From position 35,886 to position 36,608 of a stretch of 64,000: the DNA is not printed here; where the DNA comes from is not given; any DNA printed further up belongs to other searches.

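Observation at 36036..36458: Bactofilin-like polymer-forming protein in a phage replication module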

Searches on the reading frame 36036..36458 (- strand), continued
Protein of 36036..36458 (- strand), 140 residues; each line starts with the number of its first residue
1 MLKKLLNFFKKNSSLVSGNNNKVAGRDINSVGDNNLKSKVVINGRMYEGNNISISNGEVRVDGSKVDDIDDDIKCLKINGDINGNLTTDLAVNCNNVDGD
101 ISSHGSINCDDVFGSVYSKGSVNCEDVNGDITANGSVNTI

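Call 54: get_annotated_region(hit=H14, flank=3000)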
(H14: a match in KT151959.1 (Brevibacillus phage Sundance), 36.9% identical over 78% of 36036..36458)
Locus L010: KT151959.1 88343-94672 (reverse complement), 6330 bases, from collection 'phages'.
description: Brevibacillus phage Sundance, complete genome.
organism: Brevibacillus phage Sundance (NCBI taxid 1691958)
taxonomy: Viruses; Duplodnaviria; Heunggongvirae; Uroviricota; Caudoviricetes
host: Brevibacillus laterosporus; source: honeybee debris; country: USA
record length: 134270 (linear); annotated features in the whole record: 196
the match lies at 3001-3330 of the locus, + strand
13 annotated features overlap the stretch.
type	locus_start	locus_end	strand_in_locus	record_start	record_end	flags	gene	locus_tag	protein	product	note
CDS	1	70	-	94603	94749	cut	-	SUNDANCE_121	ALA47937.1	hypothetical protein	-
CDS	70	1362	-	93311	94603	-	-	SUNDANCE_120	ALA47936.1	putative DNA-binding protein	-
CDS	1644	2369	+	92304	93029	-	-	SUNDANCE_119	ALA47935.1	putative nucleotidyltransferase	-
CDS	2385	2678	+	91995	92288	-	-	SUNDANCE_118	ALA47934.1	hypothetical protein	-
CDS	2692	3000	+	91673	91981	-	-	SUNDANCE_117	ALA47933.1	hypothetical protein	-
CDS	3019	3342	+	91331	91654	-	-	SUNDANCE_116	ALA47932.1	putative leukotoxin LktA-like protein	-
CDS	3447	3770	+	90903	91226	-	-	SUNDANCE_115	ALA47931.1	hypothetical protein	-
CDS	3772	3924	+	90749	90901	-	-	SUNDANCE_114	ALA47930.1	hypothetical protein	-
CDS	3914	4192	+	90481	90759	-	-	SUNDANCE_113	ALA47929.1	hypothetical protein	-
CDS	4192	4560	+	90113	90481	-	-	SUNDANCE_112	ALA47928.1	putative integrase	-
CDS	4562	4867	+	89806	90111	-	-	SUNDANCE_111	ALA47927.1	putative TonB box-like protein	-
CDS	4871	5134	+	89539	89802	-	-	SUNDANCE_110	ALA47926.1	hypothetical protein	-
CDS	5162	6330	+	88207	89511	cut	-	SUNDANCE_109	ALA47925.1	putative ATP-dependent DNA ligase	-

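Call 55: get_annotated_region(hit=H12, flank=3000)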
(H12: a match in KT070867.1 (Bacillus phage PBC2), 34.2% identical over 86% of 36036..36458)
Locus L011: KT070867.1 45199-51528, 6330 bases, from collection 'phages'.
description: Bacillus phage PBC2, complete genome.
organism: Bacillus phage PBC2 (NCBI taxid 1675029)
taxonomy: Viruses; Duplodnaviria; Heunggongvirae; Uroviricota; Caudoviricetes; Andregratiavirinae; Haetaevirus; Haetaevirus PBC2
host: Bacillus cereus; source: -; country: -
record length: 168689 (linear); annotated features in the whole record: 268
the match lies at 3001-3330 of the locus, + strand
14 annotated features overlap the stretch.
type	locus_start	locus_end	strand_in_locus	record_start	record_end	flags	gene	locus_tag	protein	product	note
CDS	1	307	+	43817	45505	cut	-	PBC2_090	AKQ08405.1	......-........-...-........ exonuclase RecJ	-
CDS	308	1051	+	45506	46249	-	-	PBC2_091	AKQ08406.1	hypothetical protein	-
CDS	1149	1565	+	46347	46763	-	-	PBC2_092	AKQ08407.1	hypothetical protein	-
CDS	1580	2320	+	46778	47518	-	-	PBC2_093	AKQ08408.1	hypothetical protein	-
CDS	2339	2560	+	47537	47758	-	-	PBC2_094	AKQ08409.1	hypothetical protein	-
CDS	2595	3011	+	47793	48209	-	-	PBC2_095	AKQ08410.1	hypothetical protein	-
CDS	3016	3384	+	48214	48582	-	-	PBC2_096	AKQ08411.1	hypothetical protein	-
CDS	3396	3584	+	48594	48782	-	-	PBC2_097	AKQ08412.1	hypothetical protein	-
CDS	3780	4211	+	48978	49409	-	-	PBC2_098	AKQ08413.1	hypothetical protein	-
CDS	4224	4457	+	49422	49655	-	-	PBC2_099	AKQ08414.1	hypothetical protein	-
CDS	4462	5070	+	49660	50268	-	-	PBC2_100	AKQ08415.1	hypothetical protein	-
CDS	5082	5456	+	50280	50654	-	-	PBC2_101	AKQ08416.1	hypothetical protein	-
CDS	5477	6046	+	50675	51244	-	-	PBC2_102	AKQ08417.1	hypothetical protein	-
CDS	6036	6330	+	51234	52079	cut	-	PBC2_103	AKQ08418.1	hypothetical protein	-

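Call 63: search_solved_structures(query=P0246, max_evalue=10, show_alignments=3)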
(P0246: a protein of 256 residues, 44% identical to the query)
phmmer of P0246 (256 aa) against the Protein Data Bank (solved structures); distinct sequences matched with E-value up to 10: 3.
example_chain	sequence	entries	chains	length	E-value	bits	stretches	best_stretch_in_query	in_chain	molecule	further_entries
3cmt_A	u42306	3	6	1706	5.1e-05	26.3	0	16-52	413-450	Protein recA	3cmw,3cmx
3cmv_A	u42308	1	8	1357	0.0008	22.4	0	16-52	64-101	Protein recA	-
6o60_C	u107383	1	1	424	0.094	15.6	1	66-143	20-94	F-box/LRR-repeat protein 2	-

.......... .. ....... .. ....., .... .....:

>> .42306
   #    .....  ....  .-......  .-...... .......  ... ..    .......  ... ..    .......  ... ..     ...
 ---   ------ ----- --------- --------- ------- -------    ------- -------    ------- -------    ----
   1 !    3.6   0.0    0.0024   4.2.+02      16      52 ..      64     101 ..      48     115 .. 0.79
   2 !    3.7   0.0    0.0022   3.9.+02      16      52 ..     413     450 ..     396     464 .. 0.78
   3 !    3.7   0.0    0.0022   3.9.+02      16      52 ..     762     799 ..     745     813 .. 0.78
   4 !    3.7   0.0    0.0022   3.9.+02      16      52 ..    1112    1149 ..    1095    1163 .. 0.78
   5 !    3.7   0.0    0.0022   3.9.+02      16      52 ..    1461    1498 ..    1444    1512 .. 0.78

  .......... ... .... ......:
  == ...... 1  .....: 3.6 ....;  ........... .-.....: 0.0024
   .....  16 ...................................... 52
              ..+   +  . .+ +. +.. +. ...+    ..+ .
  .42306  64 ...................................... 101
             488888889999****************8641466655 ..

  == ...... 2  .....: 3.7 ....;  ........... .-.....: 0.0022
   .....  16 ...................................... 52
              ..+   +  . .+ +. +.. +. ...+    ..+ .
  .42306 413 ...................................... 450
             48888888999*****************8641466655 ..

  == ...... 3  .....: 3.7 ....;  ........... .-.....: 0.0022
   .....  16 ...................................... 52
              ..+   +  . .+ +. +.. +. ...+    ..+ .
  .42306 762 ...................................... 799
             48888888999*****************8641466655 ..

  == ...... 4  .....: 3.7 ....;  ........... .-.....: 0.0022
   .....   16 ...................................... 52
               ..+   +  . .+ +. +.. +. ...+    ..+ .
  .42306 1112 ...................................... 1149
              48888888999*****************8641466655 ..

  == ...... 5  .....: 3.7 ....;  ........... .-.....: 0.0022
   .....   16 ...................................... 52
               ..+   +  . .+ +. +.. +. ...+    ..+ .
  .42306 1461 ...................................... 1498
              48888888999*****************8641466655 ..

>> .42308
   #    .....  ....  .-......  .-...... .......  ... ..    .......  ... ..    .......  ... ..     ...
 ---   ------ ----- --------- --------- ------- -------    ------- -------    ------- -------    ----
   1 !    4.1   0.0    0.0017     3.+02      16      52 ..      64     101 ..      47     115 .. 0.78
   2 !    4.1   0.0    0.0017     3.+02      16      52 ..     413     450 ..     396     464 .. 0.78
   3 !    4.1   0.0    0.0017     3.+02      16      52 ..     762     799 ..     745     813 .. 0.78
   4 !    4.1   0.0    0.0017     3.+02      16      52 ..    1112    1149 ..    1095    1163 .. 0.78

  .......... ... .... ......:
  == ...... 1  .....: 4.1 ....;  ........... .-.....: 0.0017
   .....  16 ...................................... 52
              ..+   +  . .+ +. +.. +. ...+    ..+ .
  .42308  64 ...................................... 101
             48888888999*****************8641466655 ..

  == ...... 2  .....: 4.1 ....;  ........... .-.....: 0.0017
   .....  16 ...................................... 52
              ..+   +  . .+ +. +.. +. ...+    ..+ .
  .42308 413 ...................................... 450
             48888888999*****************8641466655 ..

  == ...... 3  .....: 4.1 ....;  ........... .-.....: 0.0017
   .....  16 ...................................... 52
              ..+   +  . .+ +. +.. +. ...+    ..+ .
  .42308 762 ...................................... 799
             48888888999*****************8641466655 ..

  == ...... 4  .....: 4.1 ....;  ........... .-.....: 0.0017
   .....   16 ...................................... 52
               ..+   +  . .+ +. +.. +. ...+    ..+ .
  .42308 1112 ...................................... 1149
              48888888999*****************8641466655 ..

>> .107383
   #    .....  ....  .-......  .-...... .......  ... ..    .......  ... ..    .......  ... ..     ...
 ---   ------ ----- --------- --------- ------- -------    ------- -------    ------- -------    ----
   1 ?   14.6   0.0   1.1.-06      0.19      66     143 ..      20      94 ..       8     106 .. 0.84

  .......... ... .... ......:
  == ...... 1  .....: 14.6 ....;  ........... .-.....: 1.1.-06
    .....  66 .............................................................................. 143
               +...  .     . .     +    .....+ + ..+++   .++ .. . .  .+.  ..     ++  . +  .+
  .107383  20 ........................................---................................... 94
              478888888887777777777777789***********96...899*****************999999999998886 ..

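Call 64: fold_search(model_id=the predicted structure, library=pdb)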
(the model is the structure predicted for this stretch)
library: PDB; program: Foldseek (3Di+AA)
matches with E <= 10: 62; with E <= 0.001: 0
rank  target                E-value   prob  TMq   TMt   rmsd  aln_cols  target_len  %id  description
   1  6qvi_A                3.9e-01  0.08  0.20  0.09  12.4       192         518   11  Crystal structure of competence-associated pilin ComZ from Thermus thermophilus (released 2019-05-29)
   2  2n3d_MODEL_1_A        1.4e+00  0.05  0.19  0.23   8.2        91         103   15  Atomic structure of the cytoskeletal bactofilin BacA revealed by solid-state NMR (released 2015-12-16)
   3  2b0r_B                2.4e+00  0.04  0.21  0.19  11.0       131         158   14  Crystal Structure of Cyclase-Associated Protein from Cryptosporidium parvum (released 2005-09-27)
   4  6ria_1                2.9e+00  0.02  0.13  0.18  10.6        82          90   16  Bactofilin from Thermus thermophilus, F105R mutant crystal structure (released 2019-07-17)
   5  8hc1_C                2.9e+00  0.01  0.10  0.10  13.3       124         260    9  CryoEM structure of Helicobacter pylori UreFD/urease complex (released 2023-05-03)
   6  5keh                  3.6e+00  0.01  0.14  0.11  11.7       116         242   15  Truncated hemolysin A from P. mirabilis at 2.0 Angstroms resolution crystallized in a high salt condition (released 2017-03-22)
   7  3bva_A                5.2e+00  0.06  0.11  0.15   3.5        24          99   17  Cystal structure of HIV-1 Active Site Mutant D25N and p2-NC analog inhibitor (released 2008-04-01)
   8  4w8t                  5.2e+00  0.02  0.17  0.11  11.6       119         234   16  Crystal structure of truncated hemolysin A Q125S from P. mirabilis at 1.5 Angstroms resolution (released 2015-10-07)
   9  3jx8_D                5.2e+00  0.02  0.17  0.12  10.5       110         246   14  Crystal structure of Putative lipid binding protein (YP_001304415.1) from Parabacteroides distasonis ATCC 8503 at 2.16 (released 2009-11-10)
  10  5uyt_A                5.5e+00  0.06  0.23  0.09   8.1       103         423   14  Crystal structure of ice binding protein from an Antarctic bacterium Flavobacteriaceae (released 2017-10-25)
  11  4opw_A                5.5e+00  0.03  0.20  0.13  10.2       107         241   15  Crystal structure of a putative adhesin (PARMER_02777) from Parabacteroides merdae ATCC 43184 at 1.75 A resolution (released 2014-04-02)
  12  1fg6_C                5.8e+00  0.06  0.10  0.14   4.1        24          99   17  STRUCTURAL IMPLICATIONS OF DRUG RESISTANT MUTANTS OF HIV-1 PROTEASE: HIGH RESOLUTION CRYSTAL STRUCTURES OF THE MUTANT  (released 2001-06-01)
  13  2mip_A                5.8e+00  0.02  0.12  0.17  10.1        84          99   13  CRYSTAL STRUCTURE OF HUMAN IMMUNODEFICIENCY VIRUS (HIV) TYPE 2 PROTEASE IN COMPLEX WITH A REDUCED AMIDE INHIBITOR AND  (released 1993-10-31)
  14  1g6l                  6.2e+00  0.05  0.10  0.07   4.2        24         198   12  1.9A CRYSTAL STRUCTURE OF TETHERED HIV-1 PROTEASE (released 2000-11-15)
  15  1sgu_A                6.2e+00  0.02  0.12  0.16   9.9        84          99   10  Comparing the Accumulation of Active Site and Non-active Site Mutations in the HIV-1 Protease (released 2004-10-05)
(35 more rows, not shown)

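Call 70: find_encoding_contigs(protein=P0174, flank=5000, max_places=2)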
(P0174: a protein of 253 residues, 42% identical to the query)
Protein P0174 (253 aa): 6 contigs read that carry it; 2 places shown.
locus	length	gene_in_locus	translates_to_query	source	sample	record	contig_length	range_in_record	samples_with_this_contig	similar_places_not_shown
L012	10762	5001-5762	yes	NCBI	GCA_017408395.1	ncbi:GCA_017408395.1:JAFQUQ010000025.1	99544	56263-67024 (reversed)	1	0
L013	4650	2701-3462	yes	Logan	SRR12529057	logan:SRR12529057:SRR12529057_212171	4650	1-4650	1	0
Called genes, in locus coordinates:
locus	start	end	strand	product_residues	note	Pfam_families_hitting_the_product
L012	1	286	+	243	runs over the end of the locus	PF02146:SIR2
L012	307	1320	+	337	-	-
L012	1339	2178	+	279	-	PF02749:QRPTase_N, PF01729:QRPTase_C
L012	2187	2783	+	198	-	PF04055:Radical_SAM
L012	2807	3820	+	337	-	PF01263:Aldose_epim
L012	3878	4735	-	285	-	PF01584:CheW, PF13682:CZB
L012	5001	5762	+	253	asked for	PF12844:HTH_19, PF13560:HTH_31, PF01381:HTH_3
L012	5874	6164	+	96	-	PF01250:Ribosomal_S6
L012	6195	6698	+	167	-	PF00436:SSB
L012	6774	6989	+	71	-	PF01084:Ribosomal_S18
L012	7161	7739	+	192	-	PF06130:PTAC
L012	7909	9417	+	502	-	PF01087:GalP_UDP_transf, PF02744:GalP_UDP_tr_C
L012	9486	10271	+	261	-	PF04909:Amidohydro_2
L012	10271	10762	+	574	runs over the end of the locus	PF02310:B12-binding, PF04055:Radical_SAM, PF13311:DUF4080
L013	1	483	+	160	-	?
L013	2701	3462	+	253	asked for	PF12844:HTH_19, PF13560:HTH_31, PF01381:HTH_3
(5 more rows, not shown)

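Call 71: find_encoding_contigs(protein=P0245, flank=5000, max_places=2)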
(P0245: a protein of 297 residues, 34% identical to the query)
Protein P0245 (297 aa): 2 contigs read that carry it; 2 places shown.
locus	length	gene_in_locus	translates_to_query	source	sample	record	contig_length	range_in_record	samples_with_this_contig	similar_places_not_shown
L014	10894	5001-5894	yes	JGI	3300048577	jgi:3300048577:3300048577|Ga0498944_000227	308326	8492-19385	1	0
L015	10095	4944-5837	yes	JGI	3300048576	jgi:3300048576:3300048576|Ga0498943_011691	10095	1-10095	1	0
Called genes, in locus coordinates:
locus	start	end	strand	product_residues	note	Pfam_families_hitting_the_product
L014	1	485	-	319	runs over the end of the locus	PF01551:Peptidase_M23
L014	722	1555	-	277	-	PF01048:PNP_UDP_1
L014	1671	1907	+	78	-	PF05154:TM2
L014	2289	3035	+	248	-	PF04402:SIMPL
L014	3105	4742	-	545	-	PF04542:Sigma70_r2 (weak), PF08281:Sigma70_r4_2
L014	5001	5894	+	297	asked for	PF01381:HTH_3, PF12844:HTH_19, PF13443:HTH_26 (weak), PF13560:HTH_31 (weak)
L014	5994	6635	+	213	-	PF00383:dCMP_cyt_deam_1, PF14437:MafB19-deam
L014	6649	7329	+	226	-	PF01522:Polysacc_deac_1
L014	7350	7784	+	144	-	PF09719:C_GCAxxG_C_C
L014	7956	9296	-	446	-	PF02812:ELFV_dehydrog_N, PF00208:ELFV_dehydrog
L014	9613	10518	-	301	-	PF03547:Mem_trans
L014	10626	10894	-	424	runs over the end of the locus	PF08245:Mur_ligase_M, PF02875:Mur_ligase_C, PF27239:FOL3_C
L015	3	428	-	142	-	?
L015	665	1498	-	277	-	PF01048:PNP_UDP_1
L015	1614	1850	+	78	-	PF05154:TM2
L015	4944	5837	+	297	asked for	PF01381:HTH_3, PF12844:HTH_19, PF13443:HTH_26 (weak), PF13560:HTH_31 (weak)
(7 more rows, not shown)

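Call 72: find_encoding_contigs(protein=P0206, flank=5000, max_places=2)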
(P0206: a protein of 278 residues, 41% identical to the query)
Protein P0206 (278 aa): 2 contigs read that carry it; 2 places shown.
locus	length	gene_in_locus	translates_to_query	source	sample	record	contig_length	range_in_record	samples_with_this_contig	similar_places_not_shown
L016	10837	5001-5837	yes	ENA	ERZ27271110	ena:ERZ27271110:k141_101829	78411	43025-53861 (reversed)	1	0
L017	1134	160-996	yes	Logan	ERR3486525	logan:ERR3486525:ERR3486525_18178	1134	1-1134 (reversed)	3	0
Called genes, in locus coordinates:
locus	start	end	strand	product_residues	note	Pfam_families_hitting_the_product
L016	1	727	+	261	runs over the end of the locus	PF12679:ABC2_membrane_2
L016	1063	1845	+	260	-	PF00497:SBP_bac_3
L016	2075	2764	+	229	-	PF00528:BPD_transp_1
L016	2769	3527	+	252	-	PF02463:SMC_N (weak), PF00005:ABC_tran, PF13304:AAA_21 (weak)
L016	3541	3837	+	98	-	PF01371:Trp_repressor, PF13384:HTH_23 (weak)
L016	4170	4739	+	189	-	PF12917:YfbR-like, PF13023:HD_3, PF01966:HD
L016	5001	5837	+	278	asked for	PF12844:HTH_19, PF13560:HTH_31 (weak), PF01381:HTH_3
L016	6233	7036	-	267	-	-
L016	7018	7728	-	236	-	PF00005:ABC_tran, PF13304:AAA_21 (weak)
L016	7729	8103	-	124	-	PF00392:GntR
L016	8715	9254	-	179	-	PF02482:Ribosomal_S30AE, PF16321:Ribosom_S30AE_C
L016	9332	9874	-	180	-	PF14277:DUF4364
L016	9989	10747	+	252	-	PF02826:2-Hacid_dh_C (weak)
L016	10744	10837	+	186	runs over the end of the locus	PF02441:Flavoprotein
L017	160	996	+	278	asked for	PF12844:HTH_19, PF13560:HTH_31 (weak), PF01381:HTH_3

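Call 77: search_protein_families(library=padloc, proteins=[window:36036-36458:-, P0174], max_evalue=0.01)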
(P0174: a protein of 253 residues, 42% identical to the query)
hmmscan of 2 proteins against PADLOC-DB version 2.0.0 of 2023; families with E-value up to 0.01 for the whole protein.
window:36036-36458:- (140 aa): 0 families

P0174 (253 aa): 17 families
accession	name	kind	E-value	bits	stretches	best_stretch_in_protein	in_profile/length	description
PDLC04142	capH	-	6.2e-11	41.3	1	1-93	3-78/103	capH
PDLC02926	HTH_VI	-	2.9e-10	38.3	1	6-67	3-64/92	-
PDLC03954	RmrA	-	2.9e-10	37.6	1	6-73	12-79/380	-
PDLC03951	RmrA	-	5.5e-10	36.8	1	6-69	10-73/400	-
PDLC03952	RmrA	-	4e-09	33.8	1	6-67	24-85/395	-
PDLC03945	RmrA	-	5.6e-09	33.6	1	5-68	3-66/394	-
PDLC03947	RmrA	-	1.7e-08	31.7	1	5-71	12-78/383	-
PDLC03944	RmrA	-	6.6e-07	26.7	1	6-65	8-67/384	-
PDLC03956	RmrA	-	6.7e-07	26.7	1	6-69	10-74/399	-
PDLC03949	RmrA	-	2.2e-06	24.8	1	7-67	5-65/363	-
PDLC04775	PDC-M69A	-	3e-06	25.7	1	4-70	7-73/113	-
PDLC03955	RmrA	-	3.9e-05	21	1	12-69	28-85/371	-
PDLC03665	Control_protein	-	9.5e-05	20.6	1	6-65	10-70/77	control protein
PDLC03946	RmrA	-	0.00026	17.9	1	7-76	5-74/357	-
PDLC03948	RmrA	-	0.00031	17.8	1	5-66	9-70/397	-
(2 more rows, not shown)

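Call 85: find_related_loci(query=A1, collection=viral_contigs, flank=8000)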
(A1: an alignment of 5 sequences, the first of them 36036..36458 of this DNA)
Query A1 (140 aa) in viral_contigs; peptide patterns used: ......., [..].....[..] (x = any residue, [..] = any of these).
74 stretches matched a pattern; 2 encode a relative of the query (tblastn E <= 1e-3); 2 distinct loci.
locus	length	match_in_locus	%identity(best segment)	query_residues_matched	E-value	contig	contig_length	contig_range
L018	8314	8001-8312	67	1-107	1e-41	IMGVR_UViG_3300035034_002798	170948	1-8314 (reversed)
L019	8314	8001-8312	67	1-107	1e-41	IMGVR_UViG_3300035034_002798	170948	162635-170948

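Call 87: search_protein_families(library=pfam, proteins=[L019:439-2019:+, L019:3497-4864:+, L019:5105-6262:+, L019:6263-7372:+, L019:7374-7616:+, L019:2036-2437:+, L019:2473-2847:+], max_evalue=0.0001)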
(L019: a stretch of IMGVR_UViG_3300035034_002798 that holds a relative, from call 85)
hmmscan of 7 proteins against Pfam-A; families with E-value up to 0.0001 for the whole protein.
L019:439-2019:+ (526 aa): 1 family
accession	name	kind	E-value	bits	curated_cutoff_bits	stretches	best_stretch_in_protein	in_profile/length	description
PF00004.35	AAA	-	2.2e-29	103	21.2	1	264-394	1-130/131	ATPase family associated with various cellular activities (AAA)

L019:3497-4864:+ (455 aa): 3 families
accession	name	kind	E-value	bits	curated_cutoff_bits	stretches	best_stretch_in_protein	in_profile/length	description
PF00712.24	DNA_pol3_beta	-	5.2e-16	59.3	24.4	1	49-174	2-119/120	DNA polymerase III beta subunit, N-terminal domain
PF02767.21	DNA_pol3_beta_2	-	6.9e-16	59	27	1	184-303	1-115/116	DNA polymerase III beta subunit, central domain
PF02768.20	DNA_pol3_beta_3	-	8.3e-14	51.9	27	1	307-427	2-121/121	DNA polymerase III beta subunit, C-terminal domain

L019:5105-6262:+ (385 aa): 2 families
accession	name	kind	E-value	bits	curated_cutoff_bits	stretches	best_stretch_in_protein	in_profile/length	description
PF04055.27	Radical_SAM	-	5.7e-10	40.1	29.5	1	5-99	3-101/166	Radical SAM superfamily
PF13353.11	Fer4_12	-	2.3e-06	28.4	22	1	6-85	12-92/137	4Fe-4S single cluster domain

L019:6263-7372:+ (369 aa): 2 families
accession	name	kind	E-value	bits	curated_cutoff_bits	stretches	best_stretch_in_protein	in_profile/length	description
PF04055.27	Radical_SAM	-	2.2e-09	38.1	29.5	1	7-116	5-115/166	Radical SAM superfamily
PF13353.11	Fer4_12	-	1.1e-05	26.2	22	1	7-89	13-96/137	4Fe-4S single cluster domain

L019:7374-7616:+ (80 aa): 0 families

L019:2036-2437:+ (133 aa): 0 families

L019:2473-2847:+ (124 aa): 1 family
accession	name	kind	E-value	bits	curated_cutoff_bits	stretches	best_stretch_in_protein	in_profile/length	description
PF06868.16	DUF1257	-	3.3e-11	43.7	22.2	1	20-117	1-102/103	Protein of unknown function (DUF1257)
